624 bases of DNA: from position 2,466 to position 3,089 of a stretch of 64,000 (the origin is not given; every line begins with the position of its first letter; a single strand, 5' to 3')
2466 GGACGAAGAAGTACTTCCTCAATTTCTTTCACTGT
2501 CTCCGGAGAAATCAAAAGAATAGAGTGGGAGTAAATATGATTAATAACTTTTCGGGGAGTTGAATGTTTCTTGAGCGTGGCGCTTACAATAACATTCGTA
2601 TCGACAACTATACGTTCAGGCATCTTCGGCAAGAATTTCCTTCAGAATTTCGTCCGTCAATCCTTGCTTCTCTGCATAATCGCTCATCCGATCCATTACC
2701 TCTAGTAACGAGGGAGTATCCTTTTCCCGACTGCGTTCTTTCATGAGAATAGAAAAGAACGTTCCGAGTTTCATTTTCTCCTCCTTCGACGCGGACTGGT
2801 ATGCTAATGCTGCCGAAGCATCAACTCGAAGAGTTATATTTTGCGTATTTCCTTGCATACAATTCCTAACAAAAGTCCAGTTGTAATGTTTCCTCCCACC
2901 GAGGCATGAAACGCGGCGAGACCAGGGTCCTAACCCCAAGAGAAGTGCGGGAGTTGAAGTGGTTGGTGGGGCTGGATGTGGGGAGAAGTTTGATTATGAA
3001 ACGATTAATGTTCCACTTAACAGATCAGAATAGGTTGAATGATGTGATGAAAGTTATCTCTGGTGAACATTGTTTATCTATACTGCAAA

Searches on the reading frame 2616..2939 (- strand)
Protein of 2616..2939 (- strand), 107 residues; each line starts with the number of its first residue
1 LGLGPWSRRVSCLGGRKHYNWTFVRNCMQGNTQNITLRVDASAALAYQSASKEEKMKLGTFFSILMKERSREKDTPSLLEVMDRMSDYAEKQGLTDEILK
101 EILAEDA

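Call 3: search_protein_families(library=pfam, proteins=[window:2616-2939:-], max_evalue=0.1)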
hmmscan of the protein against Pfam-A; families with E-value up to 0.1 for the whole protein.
window:2616-2939:- (107 aa): 2 families
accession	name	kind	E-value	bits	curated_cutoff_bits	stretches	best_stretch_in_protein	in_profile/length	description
PF03415.19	Peptidase_C11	-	0.071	13.1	25.8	1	32-103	224-295/359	Clostripain family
PF17893.6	Cas9_b_hairpin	-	0.079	13.1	25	1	52-102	10-57/90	CRISPR-associated endonuclease Cas9 beta-hairpin domain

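Call 4: search_protein_families(library=padloc, proteins=[window:2616-2939:-], max_evalue=0.1)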
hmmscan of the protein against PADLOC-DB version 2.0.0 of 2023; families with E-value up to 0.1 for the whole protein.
window:2616-2939:- (107 aa): 0 families

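Call 5: search_protein_families(library=ncbifam, proteins=[window:2616-2939:-], max_evalue=0.1)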
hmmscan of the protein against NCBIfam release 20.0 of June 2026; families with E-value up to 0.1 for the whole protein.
window:2616-2939:- (107 aa): 1 family
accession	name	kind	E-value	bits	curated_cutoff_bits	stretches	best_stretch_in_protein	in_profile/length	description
NF058600.1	TransRegSco1979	equivalog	0.048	12.7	350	1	71-105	245-279/280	Sco1979 family transcriptional regulator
